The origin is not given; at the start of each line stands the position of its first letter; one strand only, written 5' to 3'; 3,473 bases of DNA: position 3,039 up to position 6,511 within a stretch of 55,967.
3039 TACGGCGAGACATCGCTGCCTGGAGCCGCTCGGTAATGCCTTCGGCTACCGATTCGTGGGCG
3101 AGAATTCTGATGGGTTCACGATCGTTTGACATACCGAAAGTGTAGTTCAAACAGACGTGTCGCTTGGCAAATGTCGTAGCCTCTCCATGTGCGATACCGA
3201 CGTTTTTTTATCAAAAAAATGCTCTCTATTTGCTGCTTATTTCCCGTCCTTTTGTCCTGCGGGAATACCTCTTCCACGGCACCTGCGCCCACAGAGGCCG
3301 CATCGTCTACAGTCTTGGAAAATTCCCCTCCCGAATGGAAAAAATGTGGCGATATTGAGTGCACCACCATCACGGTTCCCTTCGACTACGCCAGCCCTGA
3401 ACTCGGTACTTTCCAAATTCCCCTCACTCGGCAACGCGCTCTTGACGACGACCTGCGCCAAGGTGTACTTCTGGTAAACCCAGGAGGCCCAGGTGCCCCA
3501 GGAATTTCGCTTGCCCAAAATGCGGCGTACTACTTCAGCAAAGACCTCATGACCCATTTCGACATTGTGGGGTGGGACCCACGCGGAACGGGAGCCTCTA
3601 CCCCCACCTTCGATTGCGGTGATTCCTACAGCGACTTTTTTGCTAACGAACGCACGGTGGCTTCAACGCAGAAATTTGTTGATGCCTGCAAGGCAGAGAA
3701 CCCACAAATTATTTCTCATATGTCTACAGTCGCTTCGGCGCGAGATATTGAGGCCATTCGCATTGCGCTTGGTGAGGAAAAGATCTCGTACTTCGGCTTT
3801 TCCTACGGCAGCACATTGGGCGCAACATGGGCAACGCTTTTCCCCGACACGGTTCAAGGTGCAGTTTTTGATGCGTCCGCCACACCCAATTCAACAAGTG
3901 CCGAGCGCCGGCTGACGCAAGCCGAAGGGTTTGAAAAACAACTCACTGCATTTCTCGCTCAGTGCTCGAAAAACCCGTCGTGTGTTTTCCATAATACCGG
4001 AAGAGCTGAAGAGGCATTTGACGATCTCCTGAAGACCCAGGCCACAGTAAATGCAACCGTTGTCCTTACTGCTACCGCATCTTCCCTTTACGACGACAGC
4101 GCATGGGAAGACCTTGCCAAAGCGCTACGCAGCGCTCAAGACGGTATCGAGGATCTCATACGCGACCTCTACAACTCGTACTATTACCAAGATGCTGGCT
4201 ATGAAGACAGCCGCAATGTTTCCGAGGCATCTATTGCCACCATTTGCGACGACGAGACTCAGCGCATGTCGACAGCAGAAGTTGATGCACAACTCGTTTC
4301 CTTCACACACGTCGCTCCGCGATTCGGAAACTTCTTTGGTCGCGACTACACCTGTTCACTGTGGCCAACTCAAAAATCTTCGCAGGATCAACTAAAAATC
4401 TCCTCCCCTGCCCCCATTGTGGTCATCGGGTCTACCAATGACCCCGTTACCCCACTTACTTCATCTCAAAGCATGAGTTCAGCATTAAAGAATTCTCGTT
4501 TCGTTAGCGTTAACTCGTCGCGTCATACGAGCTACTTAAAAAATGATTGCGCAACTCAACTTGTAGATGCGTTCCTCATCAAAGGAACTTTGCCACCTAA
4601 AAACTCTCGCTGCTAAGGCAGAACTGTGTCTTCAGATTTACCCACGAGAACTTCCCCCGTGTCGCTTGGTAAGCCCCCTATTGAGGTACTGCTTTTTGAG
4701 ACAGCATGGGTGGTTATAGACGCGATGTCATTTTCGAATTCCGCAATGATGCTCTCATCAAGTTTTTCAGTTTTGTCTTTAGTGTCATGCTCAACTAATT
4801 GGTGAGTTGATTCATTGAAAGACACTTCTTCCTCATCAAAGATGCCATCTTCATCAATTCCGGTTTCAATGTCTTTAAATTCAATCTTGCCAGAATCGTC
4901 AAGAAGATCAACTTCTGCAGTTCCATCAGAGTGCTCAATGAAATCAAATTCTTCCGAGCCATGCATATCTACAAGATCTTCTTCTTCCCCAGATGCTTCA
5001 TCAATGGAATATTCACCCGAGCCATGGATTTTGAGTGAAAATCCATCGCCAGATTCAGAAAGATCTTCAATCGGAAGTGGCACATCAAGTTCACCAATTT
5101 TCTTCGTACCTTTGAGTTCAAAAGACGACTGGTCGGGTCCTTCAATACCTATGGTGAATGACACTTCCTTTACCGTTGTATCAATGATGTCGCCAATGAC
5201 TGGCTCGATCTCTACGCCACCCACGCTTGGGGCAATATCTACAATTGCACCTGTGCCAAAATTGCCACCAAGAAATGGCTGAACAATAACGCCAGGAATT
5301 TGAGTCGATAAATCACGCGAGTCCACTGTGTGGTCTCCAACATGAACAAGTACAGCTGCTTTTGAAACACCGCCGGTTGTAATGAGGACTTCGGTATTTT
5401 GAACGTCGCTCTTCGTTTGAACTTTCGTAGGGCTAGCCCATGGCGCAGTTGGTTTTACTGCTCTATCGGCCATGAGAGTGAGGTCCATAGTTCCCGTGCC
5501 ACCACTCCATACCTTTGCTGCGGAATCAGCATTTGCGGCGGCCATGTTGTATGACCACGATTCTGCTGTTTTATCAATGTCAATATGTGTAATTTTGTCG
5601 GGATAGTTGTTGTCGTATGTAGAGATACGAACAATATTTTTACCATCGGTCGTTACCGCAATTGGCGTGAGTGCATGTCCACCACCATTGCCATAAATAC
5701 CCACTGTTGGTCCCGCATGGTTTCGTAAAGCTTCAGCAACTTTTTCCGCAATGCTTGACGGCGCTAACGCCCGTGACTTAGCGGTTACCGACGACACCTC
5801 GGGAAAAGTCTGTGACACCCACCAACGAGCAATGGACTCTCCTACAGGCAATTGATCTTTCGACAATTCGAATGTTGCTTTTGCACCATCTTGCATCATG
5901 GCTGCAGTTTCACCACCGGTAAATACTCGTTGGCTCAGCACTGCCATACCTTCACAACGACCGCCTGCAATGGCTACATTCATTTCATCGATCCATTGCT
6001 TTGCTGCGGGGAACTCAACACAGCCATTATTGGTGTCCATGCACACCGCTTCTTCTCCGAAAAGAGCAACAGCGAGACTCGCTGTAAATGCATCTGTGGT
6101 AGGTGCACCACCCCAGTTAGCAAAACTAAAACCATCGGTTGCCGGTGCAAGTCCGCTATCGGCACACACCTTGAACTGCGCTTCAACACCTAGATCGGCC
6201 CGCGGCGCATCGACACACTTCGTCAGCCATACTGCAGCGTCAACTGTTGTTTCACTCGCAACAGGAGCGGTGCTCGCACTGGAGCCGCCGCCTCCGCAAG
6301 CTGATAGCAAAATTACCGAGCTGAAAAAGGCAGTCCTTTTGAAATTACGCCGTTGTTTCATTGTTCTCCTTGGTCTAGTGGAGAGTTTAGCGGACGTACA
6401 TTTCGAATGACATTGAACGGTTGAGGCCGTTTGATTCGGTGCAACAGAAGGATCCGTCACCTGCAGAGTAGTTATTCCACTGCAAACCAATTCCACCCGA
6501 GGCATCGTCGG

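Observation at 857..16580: Triplicated, unrecognised lipoprotein domain with papain-order Cys...His...Asn residues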

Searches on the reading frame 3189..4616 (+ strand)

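Call 19: search_protein_families(library=pfam, max_evalue=0.001, proteins=[window:3189-4616:+])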
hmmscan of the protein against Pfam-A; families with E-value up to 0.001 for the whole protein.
window:3189-4616:+ (475 aa): 3 families
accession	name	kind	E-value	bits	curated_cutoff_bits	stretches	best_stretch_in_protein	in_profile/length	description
PF00561.26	Abhydrolase_1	-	8.7e-24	85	25.8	1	93-452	2-244/245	alpha/beta hydrolase fold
PF08386.16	Abhydrolase_4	-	2.2e-20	73.1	21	1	377-475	2-103/103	TAP-like protein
PF12146.15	Hydrolase_4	-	0.00016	21.5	27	0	124-293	32-176/239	Serine aminopeptidase, S33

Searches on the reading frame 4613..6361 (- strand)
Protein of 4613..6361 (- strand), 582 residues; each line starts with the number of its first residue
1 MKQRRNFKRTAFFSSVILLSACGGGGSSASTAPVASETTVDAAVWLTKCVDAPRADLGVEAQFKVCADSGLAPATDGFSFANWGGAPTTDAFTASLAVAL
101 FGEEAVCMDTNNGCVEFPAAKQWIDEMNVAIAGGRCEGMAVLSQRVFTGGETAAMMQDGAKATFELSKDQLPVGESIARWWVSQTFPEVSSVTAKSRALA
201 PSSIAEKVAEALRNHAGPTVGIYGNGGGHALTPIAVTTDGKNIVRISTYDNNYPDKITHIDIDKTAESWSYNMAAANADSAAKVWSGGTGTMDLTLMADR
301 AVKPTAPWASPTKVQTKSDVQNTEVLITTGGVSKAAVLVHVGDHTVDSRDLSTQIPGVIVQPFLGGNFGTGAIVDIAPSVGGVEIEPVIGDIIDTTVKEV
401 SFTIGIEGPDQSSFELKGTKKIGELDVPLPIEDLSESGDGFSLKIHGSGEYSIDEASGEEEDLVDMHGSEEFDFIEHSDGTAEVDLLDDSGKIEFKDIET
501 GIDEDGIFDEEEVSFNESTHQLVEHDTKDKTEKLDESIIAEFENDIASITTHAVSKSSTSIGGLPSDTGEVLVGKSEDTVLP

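Call 7: search_protein_families(library=pfam, max_evalue=1, proteins=[window:4613-6361:-])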
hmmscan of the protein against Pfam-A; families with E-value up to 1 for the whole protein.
window:4613-6361:- (582 aa): 1 family
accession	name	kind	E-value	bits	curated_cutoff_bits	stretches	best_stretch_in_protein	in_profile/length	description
PF20615.3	DUF6802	-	0.022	15.2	27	1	485-533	19-67/102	Family of unknown function (DUF6802)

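Call 8: search_protein_families(library=ncbifam, max_evalue=1, proteins=[window:4613-6361:-])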
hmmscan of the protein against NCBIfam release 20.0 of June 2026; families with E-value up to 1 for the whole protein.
window:4613-6361:- (582 aa): 1 family
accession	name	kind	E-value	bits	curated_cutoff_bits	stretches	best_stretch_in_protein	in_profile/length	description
TIGR02113.1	coaC_strep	equivalog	0.0032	17.3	261.4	1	229-289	40-98/177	phosphopantothenoylcysteine decarboxylase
